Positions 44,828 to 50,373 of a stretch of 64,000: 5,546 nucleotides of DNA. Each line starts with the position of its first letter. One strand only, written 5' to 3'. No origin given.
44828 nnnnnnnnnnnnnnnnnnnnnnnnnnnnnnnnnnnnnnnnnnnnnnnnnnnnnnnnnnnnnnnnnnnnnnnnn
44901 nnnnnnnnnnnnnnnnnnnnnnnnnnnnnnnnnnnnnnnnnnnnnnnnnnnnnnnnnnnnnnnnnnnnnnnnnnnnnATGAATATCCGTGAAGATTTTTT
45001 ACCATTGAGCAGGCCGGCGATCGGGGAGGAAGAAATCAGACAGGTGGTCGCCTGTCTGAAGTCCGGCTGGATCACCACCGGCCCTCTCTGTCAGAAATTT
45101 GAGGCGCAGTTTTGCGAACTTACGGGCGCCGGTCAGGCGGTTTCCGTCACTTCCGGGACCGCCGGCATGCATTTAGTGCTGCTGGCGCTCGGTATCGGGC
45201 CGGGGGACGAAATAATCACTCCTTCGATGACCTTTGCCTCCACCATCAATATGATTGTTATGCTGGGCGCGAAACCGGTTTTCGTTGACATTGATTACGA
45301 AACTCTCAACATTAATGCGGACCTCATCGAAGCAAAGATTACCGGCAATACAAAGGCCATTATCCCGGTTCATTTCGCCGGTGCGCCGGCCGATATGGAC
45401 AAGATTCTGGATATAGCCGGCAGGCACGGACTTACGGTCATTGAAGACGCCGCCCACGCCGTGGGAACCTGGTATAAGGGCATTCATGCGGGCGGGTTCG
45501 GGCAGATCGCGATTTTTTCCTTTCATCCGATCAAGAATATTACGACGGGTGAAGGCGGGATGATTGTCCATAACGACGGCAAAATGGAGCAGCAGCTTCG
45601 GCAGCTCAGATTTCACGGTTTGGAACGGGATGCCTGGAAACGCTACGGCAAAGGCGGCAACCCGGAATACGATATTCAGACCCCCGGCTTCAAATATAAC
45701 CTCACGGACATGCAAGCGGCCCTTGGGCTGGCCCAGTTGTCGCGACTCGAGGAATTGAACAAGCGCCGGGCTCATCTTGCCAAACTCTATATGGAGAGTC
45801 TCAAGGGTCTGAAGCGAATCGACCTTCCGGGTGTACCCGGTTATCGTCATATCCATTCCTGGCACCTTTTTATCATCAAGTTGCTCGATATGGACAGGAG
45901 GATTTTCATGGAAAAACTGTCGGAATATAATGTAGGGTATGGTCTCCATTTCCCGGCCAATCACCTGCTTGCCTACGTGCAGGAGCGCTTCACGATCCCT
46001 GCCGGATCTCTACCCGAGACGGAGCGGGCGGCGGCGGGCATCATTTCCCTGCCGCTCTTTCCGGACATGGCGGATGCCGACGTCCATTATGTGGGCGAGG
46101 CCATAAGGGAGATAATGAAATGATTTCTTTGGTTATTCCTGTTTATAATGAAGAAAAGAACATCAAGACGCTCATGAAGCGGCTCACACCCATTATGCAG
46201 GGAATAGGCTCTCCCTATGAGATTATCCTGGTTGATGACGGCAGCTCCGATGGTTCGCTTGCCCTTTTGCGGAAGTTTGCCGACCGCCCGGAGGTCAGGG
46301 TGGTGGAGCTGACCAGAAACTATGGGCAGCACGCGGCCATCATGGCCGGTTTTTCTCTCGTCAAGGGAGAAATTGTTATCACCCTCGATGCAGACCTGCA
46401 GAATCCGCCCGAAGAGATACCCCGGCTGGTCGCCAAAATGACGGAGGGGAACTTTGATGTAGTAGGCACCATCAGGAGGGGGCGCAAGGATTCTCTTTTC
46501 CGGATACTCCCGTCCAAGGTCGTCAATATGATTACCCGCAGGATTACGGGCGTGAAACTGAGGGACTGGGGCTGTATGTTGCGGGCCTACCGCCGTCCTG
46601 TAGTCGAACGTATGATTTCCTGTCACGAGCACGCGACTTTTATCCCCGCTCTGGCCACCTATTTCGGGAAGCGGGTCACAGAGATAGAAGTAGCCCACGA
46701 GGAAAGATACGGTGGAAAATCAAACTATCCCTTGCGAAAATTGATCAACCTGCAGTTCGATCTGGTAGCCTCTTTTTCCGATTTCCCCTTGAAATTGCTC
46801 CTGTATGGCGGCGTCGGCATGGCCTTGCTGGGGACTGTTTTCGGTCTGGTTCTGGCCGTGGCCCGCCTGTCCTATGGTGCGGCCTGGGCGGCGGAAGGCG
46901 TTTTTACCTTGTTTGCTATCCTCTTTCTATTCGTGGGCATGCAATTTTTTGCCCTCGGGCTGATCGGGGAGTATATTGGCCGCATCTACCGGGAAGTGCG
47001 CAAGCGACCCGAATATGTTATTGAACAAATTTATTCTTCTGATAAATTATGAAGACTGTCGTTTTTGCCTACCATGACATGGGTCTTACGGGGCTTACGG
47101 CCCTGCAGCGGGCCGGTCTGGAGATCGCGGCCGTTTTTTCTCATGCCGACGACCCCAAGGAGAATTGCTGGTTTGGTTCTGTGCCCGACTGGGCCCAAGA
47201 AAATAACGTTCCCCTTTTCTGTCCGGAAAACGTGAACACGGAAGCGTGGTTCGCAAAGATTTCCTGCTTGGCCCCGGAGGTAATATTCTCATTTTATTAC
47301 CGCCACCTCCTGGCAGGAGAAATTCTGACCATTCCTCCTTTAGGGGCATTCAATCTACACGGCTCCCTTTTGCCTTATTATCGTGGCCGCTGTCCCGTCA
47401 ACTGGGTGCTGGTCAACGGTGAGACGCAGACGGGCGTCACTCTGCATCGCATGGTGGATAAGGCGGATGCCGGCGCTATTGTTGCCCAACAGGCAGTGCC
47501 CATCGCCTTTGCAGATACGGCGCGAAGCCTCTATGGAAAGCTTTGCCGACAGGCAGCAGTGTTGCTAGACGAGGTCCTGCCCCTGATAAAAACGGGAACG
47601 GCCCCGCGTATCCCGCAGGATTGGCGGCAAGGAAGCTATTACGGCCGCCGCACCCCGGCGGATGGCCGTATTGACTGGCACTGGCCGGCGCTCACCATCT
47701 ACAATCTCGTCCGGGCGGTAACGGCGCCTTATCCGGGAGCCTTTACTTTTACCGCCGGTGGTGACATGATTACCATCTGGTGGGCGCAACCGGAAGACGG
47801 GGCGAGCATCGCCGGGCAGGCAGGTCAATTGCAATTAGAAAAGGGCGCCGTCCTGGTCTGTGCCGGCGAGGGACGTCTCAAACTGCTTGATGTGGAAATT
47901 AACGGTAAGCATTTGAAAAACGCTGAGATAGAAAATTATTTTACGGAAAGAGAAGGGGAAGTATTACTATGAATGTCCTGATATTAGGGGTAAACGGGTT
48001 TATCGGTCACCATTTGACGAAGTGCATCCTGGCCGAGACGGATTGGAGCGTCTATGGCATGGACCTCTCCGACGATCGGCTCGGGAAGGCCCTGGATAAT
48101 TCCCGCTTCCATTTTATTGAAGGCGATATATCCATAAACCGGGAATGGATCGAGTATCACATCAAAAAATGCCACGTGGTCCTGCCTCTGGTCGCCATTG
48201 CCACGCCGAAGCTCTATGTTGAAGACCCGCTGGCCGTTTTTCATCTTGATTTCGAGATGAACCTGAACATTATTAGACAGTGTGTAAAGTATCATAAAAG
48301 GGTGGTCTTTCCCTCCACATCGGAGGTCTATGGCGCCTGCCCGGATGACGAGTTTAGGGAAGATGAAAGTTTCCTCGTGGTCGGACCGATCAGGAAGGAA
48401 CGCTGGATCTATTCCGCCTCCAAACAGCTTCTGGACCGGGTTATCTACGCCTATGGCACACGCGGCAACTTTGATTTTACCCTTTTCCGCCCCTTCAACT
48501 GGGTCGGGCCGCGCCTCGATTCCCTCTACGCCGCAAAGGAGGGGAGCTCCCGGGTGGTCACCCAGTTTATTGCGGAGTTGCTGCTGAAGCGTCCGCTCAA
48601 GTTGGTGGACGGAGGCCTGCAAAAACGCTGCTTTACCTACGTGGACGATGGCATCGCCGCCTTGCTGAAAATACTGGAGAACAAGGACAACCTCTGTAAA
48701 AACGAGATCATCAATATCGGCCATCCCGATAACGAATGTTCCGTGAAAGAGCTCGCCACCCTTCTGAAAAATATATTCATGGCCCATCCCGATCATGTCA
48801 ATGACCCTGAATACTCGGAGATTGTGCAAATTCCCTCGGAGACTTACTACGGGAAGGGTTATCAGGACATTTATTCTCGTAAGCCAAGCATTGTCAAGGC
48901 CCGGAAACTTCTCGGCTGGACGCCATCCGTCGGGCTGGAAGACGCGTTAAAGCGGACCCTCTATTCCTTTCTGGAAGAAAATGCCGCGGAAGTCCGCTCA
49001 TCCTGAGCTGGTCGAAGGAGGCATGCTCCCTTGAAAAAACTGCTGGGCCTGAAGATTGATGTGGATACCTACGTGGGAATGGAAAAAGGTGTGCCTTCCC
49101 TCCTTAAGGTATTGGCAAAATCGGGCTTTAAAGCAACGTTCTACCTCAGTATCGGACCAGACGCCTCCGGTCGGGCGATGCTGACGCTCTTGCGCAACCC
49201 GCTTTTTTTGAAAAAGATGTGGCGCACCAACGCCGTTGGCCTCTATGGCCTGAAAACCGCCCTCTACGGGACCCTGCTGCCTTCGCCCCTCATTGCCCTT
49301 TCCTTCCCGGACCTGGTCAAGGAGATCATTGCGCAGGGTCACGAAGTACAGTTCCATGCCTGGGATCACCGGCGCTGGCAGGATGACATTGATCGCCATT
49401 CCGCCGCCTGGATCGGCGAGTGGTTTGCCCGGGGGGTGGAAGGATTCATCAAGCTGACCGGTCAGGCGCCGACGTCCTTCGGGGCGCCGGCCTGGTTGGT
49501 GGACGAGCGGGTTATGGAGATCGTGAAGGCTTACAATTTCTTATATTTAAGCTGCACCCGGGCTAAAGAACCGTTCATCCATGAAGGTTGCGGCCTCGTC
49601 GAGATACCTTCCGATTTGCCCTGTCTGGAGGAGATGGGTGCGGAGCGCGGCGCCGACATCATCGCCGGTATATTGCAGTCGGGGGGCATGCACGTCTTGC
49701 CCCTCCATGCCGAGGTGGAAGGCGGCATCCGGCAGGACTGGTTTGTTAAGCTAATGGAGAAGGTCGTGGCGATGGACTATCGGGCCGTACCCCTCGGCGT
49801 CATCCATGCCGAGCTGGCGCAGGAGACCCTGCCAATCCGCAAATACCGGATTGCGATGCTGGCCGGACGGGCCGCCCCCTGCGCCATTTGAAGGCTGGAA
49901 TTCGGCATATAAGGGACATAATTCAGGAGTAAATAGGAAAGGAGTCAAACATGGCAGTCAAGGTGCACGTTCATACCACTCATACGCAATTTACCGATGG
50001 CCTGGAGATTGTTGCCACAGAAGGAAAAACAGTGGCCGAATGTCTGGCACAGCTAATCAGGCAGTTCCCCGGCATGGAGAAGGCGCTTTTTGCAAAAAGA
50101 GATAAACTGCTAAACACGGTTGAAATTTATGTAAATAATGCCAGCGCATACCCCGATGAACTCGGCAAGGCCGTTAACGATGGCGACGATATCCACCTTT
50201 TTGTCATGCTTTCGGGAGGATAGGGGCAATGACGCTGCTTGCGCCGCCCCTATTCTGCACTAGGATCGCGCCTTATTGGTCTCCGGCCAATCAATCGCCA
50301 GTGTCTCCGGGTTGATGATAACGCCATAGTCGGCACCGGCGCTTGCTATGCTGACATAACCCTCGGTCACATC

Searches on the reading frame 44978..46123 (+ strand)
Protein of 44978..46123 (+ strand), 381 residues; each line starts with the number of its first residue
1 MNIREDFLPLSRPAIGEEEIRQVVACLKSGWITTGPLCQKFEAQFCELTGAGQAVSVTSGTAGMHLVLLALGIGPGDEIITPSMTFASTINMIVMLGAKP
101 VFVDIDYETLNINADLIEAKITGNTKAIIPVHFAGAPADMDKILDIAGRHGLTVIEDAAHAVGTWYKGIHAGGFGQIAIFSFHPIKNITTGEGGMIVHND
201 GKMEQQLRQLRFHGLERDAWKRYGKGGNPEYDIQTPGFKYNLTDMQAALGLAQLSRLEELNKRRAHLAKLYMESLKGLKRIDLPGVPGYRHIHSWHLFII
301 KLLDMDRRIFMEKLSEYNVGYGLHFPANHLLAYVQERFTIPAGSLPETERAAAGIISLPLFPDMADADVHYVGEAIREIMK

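Call 5: search_protein_families(library=pfam, proteins=[window:44978-46123:+])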
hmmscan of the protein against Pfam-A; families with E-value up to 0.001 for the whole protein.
window:44978-46123:+ (381 aa): 6 families
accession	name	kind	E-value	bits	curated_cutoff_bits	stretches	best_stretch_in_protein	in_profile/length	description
PF01041.23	DegT_DnrJ_EryC1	-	1.7e-126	422.8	19.8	1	14-377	2-360/360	DegT/DnrJ/EryC1/StrS aminotransferase family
PF00155.27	Aminotran_1_2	-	4.2e-10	39.8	19.7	1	39-165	45-193/361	Aminotransferase class I and II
PF01053.26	Cys_Met_Meta_PP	-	5.3e-09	35.5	27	1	36-172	52-188/381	Cys/Met metabolism PLP-dependent enzyme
PF01276.26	OKR_DC_1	-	9.6e-05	21.7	27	1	34-121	65-160/417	Orn/Lys/Arg decarboxylase, major domain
PF01212.27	Beta_elim_lyase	-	0.00034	20.5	27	1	37-159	33-170/288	Beta-eliminating lyase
PF00266.25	Aminotran_5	-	0.00035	20.1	21.5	1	55-164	64-182/371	Aminotransferase class-V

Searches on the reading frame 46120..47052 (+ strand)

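Call 5: search_protein_families(library=pfam, proteins=[window:46120-47052:+])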
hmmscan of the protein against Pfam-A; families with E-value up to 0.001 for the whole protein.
window:46120-47052:+ (310 aa): 3 families
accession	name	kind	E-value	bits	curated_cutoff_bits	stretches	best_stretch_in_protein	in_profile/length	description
PF00535.33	Glycos_transf_2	-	3.9e-34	118.4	23.3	1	3-163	1-165/168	Glycosyl transferase family 2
PF13641.12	Glyco_tranf_2_3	-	3.5e-06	27.6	27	1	2-125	3-129/230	Glycosyltransferase like family 2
PF10111.15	Glyco_tranf_2_2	-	5.6e-06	26.5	27.3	1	3-94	1-93/276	Glycosyltransferase like family 2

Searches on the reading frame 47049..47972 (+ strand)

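Call 5: search_protein_families(library=pfam, proteins=[window:47049-47972:+])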
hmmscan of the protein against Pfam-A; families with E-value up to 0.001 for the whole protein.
window:47049-47972:+ (307 aa): 2 families
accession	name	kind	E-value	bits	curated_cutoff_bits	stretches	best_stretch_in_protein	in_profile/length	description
PF00551.24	Formyl_trans_N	-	2.3e-25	89.8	26.1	1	18-173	20-177/181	Formyl transferase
PF02911.23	Formyl_trans_C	-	3.1e-17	63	21.1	1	202-291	3-91/100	Formyl transferase, C-terminal domain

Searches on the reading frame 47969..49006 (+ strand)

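Call 5: search_protein_families(library=pfam, proteins=[window:47969-49006:+])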
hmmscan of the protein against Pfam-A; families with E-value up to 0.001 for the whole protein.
window:47969-49006:+ (345 aa): 3 families
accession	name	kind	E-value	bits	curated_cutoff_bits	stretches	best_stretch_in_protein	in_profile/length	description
PF01370.27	Epimerase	-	2.7e-45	155.1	20.9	1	3-251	1-240/240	NAD dependent epimerase/dehydratase family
PF16363.11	GDP_Man_Dehyd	-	5.2e-27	95.6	27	1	4-329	1-331/332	GDP-mannose 4,6 dehydratase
PF01073.25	3Beta_HSD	-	0.00013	21.6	22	1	4-154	1-152/280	3-beta hydroxysteroid dehydrogenase/isomerase family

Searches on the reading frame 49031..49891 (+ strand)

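Call 5: search_protein_families(library=pfam, proteins=[window:49031-49891:+])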
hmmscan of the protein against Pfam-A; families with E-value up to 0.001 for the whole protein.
window:49031-49891:+ (286 aa): 2 families
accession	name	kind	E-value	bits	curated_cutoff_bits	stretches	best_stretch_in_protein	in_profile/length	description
PF01522.26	Polysacc_deac_1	-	1e-10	42.1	23.1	1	16-170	16-121/124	Polysaccharide deacetylase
PF10096.14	DUF2334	-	5.9e-06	26.4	26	1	92-197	55-165/203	Uncharacterized protein conserved in bacteria (DUF2334)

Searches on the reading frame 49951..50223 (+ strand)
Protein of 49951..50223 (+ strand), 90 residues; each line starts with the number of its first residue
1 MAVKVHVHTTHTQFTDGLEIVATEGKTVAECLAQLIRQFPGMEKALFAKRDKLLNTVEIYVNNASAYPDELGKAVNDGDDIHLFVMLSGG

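Call 5: search_protein_families(library=pfam, proteins=[window:49951-50223:+])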
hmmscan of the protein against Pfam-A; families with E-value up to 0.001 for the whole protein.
window:49951-50223:+ (90 aa): 1 family
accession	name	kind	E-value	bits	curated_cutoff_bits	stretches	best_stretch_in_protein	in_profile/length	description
PF02597.26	ThiS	-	8.1e-08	33.1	22.5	1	16-90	12-76/76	ThiS family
